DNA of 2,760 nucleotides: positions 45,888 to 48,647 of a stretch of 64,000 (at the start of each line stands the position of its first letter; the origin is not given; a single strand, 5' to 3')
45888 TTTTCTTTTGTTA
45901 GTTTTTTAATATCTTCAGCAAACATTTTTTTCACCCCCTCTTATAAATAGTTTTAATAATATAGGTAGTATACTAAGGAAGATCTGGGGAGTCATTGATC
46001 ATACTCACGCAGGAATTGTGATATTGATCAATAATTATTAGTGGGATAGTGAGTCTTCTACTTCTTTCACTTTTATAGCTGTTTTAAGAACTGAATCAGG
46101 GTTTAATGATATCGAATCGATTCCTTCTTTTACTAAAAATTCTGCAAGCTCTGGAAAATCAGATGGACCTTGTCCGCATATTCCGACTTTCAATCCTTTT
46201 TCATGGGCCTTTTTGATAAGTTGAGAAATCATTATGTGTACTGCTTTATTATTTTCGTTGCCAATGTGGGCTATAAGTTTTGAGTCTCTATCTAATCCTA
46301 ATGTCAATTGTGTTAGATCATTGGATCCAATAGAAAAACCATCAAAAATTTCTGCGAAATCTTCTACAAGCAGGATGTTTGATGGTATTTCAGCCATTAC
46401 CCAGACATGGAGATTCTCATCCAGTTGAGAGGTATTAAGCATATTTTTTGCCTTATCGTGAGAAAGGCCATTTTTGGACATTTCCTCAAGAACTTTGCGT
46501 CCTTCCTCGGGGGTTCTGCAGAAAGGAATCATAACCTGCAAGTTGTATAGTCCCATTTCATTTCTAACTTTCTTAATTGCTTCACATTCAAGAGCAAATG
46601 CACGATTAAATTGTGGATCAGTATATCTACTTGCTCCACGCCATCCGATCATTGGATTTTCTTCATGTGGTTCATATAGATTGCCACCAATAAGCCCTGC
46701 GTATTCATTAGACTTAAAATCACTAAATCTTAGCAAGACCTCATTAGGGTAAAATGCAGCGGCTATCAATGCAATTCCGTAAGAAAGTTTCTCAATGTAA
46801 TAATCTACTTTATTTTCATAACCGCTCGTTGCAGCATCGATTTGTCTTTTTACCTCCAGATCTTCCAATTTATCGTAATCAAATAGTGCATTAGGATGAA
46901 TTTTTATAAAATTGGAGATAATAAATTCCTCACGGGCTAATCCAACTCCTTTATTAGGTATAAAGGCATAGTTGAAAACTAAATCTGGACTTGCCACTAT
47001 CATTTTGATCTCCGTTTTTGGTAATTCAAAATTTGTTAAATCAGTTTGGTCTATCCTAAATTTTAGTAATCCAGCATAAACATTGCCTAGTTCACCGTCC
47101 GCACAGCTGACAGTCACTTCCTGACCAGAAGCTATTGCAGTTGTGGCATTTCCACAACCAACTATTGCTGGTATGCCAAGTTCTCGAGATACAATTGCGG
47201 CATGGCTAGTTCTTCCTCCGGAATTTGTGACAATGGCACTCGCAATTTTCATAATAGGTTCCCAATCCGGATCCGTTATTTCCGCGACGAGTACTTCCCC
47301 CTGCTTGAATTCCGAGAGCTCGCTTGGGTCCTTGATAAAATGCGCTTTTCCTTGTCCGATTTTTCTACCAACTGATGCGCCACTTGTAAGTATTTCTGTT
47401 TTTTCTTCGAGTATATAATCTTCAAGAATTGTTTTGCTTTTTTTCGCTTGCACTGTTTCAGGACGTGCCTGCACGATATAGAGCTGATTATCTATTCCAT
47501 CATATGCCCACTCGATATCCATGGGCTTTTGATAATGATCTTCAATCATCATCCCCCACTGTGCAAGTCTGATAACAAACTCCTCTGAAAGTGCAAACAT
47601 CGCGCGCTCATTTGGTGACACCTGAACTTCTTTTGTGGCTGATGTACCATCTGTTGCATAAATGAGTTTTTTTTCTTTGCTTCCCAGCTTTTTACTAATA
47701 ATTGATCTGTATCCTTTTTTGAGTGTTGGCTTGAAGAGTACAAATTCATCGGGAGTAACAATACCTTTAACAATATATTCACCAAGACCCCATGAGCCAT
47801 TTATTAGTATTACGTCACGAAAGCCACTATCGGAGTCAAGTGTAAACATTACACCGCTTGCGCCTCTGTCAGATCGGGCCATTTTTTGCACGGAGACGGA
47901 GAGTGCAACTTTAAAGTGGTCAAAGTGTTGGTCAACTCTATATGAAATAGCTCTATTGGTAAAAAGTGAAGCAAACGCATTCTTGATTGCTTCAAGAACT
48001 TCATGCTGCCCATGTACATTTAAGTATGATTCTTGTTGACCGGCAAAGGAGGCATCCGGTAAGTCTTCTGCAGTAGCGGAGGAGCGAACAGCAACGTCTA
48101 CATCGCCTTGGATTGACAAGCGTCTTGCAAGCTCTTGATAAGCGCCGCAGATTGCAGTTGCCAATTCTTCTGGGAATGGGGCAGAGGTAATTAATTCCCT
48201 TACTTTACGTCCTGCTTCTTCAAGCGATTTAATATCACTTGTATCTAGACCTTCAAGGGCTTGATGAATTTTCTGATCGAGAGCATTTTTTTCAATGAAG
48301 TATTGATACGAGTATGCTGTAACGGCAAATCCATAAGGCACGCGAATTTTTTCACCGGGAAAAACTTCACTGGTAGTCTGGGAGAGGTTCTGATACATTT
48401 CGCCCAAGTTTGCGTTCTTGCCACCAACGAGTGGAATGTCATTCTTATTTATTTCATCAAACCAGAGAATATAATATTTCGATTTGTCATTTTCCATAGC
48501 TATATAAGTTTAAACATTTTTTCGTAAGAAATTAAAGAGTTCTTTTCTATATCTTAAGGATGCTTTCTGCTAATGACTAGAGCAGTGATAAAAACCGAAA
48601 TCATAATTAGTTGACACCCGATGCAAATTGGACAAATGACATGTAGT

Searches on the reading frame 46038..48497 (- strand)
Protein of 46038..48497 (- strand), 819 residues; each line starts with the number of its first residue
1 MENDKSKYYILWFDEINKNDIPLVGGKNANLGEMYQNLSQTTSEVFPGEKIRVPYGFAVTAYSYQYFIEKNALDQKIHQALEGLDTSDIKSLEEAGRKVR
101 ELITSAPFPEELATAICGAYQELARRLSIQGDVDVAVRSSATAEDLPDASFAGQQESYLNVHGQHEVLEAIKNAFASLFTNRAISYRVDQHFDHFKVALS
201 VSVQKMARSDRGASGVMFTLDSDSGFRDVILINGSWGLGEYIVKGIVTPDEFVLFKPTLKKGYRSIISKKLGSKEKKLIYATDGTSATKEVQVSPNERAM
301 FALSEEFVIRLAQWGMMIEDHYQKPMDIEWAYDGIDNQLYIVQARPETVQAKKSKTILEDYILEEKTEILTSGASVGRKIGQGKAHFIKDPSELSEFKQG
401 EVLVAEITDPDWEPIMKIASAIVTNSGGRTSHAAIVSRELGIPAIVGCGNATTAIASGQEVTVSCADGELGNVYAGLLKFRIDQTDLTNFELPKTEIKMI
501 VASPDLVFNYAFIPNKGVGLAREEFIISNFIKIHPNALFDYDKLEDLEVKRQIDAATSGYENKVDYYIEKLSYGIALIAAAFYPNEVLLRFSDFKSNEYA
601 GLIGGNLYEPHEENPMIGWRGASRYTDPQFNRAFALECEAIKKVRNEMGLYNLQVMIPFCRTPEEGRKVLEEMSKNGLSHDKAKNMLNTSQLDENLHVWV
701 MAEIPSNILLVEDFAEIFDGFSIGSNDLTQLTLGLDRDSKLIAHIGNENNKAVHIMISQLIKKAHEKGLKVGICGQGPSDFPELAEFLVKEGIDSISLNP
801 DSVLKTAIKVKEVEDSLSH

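Call 17: search_protein_families(library=pfam, proteins=[window:46038-48497:-], max_evalue=0.001)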
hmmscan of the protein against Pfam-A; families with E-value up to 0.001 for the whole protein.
window:46038-48497:- (819 aa): 3 families
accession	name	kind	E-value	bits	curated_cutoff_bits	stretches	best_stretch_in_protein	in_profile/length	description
PF01326.24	PPDK_N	-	1.6e-121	406.1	27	1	22-359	2-321/328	Pyruvate phosphate dikinase, AMP/ATP-binding domain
PF02896.24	PEP-utilizers_C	-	9.1e-56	189.6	22.8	1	494-813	19-291/293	PEP-utilising enzyme, PEP-binding domain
PF00391.29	PEP-utilizers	-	6.9e-27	93.3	23.1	1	397-468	1-72/72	PEP-utilising enzyme, mobile domain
